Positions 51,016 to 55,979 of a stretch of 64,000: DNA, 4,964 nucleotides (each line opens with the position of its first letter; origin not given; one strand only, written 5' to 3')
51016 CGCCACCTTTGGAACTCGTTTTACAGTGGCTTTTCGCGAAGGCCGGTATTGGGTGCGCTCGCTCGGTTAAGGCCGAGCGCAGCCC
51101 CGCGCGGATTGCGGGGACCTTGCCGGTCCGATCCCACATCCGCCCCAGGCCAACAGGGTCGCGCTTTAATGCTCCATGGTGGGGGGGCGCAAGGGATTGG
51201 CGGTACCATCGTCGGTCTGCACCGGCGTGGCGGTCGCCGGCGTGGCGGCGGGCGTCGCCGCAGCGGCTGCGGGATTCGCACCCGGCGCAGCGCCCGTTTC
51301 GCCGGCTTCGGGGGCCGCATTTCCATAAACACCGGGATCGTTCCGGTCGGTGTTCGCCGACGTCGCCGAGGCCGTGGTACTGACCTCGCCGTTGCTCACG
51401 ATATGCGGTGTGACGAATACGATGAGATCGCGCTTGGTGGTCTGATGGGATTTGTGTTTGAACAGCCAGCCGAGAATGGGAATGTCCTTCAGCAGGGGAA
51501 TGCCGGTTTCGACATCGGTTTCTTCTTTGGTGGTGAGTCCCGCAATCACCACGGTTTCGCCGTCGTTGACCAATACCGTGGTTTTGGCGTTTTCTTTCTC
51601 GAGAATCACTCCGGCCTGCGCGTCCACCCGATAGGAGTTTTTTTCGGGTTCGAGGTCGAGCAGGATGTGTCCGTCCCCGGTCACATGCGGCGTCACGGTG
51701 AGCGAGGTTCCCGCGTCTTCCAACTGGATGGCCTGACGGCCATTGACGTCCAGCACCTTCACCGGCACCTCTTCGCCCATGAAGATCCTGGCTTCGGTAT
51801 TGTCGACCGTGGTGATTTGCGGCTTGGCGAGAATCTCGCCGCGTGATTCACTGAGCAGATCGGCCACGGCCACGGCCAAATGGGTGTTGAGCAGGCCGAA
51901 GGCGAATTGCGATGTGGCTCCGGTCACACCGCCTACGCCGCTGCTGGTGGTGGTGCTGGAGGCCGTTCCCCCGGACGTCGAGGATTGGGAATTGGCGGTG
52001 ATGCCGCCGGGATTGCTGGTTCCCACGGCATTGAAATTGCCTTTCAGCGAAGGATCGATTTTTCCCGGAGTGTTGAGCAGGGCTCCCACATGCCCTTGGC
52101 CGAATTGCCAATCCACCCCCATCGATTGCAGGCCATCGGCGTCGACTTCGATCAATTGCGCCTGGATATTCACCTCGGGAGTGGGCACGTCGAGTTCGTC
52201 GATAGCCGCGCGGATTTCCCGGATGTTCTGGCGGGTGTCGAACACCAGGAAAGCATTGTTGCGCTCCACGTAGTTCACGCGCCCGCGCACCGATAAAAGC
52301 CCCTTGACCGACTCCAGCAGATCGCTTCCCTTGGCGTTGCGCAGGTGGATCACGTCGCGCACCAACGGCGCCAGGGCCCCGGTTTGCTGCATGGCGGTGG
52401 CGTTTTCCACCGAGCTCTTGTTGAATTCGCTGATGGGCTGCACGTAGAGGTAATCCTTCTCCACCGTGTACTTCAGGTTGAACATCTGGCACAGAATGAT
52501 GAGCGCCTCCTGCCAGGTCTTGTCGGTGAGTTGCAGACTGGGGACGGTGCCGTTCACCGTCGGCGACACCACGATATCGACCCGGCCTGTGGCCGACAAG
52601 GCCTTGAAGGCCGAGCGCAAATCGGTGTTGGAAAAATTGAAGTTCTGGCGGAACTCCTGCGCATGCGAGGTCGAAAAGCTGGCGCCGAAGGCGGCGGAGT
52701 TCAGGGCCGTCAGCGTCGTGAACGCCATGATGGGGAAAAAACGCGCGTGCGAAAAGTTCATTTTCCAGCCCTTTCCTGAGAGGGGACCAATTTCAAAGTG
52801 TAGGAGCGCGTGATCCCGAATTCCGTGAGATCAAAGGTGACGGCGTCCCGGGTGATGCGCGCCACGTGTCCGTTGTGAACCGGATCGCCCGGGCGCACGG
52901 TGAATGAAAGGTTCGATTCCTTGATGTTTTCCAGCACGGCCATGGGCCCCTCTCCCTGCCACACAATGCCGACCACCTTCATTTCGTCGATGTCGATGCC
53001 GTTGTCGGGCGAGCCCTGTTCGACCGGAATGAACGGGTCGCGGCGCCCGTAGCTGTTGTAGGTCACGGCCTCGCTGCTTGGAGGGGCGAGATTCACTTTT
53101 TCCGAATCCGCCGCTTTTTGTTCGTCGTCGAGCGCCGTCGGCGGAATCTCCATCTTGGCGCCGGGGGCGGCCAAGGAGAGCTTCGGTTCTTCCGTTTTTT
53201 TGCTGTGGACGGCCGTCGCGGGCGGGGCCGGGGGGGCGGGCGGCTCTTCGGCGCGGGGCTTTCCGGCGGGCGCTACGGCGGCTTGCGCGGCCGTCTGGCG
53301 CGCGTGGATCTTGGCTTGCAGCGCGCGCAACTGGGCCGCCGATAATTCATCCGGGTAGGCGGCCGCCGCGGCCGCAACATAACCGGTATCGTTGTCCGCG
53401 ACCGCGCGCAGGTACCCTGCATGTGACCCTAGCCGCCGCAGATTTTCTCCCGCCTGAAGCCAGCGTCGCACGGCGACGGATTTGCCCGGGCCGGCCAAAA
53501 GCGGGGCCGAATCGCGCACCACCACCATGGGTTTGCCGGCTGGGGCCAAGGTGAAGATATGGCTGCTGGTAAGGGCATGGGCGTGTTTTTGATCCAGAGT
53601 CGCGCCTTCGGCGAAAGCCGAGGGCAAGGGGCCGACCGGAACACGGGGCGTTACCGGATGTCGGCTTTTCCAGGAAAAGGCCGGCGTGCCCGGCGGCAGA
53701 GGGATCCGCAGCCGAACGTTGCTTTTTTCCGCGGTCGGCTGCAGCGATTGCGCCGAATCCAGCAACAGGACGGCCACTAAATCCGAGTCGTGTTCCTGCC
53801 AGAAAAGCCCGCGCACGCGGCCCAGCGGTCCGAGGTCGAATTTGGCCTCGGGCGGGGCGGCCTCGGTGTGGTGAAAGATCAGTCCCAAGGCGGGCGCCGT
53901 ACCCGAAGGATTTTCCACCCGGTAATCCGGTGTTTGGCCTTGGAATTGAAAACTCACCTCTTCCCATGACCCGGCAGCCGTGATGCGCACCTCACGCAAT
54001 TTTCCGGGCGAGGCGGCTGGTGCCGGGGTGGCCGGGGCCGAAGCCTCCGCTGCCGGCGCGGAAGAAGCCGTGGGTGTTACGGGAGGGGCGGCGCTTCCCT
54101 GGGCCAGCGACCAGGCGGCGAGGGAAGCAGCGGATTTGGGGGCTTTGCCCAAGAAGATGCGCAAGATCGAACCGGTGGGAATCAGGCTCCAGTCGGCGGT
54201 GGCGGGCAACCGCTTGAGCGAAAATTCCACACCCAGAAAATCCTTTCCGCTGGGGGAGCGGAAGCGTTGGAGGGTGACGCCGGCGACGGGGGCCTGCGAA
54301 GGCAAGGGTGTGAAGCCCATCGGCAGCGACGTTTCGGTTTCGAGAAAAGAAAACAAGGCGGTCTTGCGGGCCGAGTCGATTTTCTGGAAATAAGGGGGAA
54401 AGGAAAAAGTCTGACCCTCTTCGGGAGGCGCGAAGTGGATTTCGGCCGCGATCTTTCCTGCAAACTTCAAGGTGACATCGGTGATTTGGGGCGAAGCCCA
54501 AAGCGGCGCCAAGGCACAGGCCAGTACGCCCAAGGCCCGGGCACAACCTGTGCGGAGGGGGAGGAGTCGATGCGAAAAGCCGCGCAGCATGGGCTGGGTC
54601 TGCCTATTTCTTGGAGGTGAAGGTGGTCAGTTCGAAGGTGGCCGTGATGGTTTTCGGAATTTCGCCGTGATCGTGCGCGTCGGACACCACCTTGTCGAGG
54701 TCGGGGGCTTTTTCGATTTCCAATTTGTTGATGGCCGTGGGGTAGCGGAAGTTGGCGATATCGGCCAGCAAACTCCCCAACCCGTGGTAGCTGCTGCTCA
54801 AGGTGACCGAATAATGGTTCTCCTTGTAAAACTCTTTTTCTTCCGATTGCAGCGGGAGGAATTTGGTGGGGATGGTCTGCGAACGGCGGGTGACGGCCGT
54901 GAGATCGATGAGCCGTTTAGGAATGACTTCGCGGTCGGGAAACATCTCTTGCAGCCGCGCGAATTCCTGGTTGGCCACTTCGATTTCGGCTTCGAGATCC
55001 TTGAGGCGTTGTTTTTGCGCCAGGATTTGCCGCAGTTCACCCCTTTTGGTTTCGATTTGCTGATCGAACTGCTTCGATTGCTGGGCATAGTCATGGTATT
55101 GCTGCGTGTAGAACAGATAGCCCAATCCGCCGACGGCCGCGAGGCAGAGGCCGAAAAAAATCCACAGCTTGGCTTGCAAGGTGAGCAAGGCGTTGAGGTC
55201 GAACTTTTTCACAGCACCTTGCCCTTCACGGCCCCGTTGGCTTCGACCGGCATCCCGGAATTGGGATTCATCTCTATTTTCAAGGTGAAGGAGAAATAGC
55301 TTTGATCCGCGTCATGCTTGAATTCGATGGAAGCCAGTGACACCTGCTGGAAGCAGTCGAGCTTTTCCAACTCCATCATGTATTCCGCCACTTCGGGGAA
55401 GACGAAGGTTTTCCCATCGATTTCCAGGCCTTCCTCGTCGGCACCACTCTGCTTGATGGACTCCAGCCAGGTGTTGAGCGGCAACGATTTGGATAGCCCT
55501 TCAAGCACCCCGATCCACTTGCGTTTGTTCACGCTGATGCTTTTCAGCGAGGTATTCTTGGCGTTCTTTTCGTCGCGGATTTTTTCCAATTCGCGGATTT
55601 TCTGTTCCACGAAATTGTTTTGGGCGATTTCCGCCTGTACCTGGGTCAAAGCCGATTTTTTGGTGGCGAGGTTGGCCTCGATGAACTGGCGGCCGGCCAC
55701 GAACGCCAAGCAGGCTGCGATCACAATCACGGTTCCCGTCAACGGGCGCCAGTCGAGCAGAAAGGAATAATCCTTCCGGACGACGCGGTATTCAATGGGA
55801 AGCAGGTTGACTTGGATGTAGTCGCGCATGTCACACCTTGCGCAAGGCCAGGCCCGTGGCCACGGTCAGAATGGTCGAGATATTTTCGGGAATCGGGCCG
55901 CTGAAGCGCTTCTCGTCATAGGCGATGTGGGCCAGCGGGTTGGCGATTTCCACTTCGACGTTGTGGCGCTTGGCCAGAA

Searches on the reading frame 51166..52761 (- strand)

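Call 11: search_protein_families(library=pfam, proteins=[window:51166-52761:-], max_evalue=0.001)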
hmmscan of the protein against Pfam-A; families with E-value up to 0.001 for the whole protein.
window:51166-52761:- (531 aa): 2 families
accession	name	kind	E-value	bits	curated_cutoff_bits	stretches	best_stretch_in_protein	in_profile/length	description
PF00263.26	Secretin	-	1.8e-45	155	27.5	1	304-455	4-168/169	Bacterial type II and III secretion system protein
PF03958.22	Secretin_N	-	5.9e-12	46.1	28.2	1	137-195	3-68/69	Bacterial type II/III secretion system short domain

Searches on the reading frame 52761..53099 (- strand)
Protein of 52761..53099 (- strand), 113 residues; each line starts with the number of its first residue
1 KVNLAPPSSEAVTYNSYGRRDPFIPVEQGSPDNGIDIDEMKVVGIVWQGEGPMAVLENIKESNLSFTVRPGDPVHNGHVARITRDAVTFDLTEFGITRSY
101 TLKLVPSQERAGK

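Call 73: search_solved_structures(query=window:52761-53099:-, max_evalue=10)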
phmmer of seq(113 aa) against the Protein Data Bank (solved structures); distinct sequences matched with E-value up to 10: 4.
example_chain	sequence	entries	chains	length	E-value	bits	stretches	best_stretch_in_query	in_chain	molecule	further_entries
3jc8_Pa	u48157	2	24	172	0.0025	21.2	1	7-90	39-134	PilP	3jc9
8zn2_A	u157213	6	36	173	1.1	12.8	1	68-103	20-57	Phosphopantetheine adenylyltransferase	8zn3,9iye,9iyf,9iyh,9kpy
9iyg_A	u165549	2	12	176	1.1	12.7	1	68-103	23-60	Phosphopantetheine adenylyltransferase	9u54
8i8i_A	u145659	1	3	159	1.4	12.4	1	70-103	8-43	Phosphopantetheine adenylyltransferase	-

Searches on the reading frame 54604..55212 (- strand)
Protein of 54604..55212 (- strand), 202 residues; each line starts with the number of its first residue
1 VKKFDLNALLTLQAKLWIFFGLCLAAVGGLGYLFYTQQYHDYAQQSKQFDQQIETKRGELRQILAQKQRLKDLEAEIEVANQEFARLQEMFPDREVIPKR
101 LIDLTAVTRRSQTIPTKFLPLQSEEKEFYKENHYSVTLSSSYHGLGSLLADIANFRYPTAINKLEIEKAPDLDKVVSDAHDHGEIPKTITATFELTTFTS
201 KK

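Call 3: search_protein_families(library=pfam, proteins=[window:54604-55212:-], max_evalue=0.01)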
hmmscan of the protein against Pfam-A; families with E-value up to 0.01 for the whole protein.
window:54604-55212:- (202 aa): 1 family
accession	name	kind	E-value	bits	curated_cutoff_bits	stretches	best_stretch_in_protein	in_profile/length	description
PF04350.18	PilO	-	8.3e-12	45.9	22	1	48-171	3-126/145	Pilus assembly protein, PilO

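Call 4: search_protein_families(library=ncbifam, proteins=[window:54604-55212:-], max_evalue=0.01)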
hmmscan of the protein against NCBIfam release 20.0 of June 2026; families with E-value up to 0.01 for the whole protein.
window:54604-55212:- (202 aa): 2 families
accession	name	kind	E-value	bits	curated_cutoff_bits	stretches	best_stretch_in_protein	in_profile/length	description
NF049873.2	cytotoxin_MakE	exception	0.0052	15.8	360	1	36-97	123-186/352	alpha-pore-forming cytotoxin subunit MakE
NF047523.1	LIC_20245_fam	equivalog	0.0072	16.1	190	1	34-103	62-127/222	LIC_20245 family lipoprotein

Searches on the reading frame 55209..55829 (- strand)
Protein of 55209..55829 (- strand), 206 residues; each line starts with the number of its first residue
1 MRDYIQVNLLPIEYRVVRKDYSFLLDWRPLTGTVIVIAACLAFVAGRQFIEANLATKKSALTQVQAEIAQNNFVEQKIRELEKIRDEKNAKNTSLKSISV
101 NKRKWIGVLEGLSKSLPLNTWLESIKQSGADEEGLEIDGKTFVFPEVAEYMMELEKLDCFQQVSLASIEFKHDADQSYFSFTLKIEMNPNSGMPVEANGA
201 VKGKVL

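Call 3: search_protein_families(library=pfam, proteins=[window:55209-55829:-], max_evalue=0.01)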
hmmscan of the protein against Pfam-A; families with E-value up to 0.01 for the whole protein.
window:55209-55829:- (206 aa): 1 family
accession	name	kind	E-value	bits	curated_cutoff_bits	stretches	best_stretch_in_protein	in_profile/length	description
PF05137.18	PilN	-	2.9e-13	50.1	22.8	1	108-186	2-77/78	Fimbrial assembly protein (PilN)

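Call 4: search_protein_families(library=ncbifam, proteins=[window:55209-55829:-], max_evalue=0.01)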
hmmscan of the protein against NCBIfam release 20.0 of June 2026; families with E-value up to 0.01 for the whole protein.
window:55209-55829:- (206 aa): 1 family
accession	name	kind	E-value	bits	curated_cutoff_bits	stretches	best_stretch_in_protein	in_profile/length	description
NF045709.1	Amuc_1101_fam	equivalog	0.0012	17.7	650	1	32-126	380-472/608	Amuc_1101 family PilM-like pilus complex protein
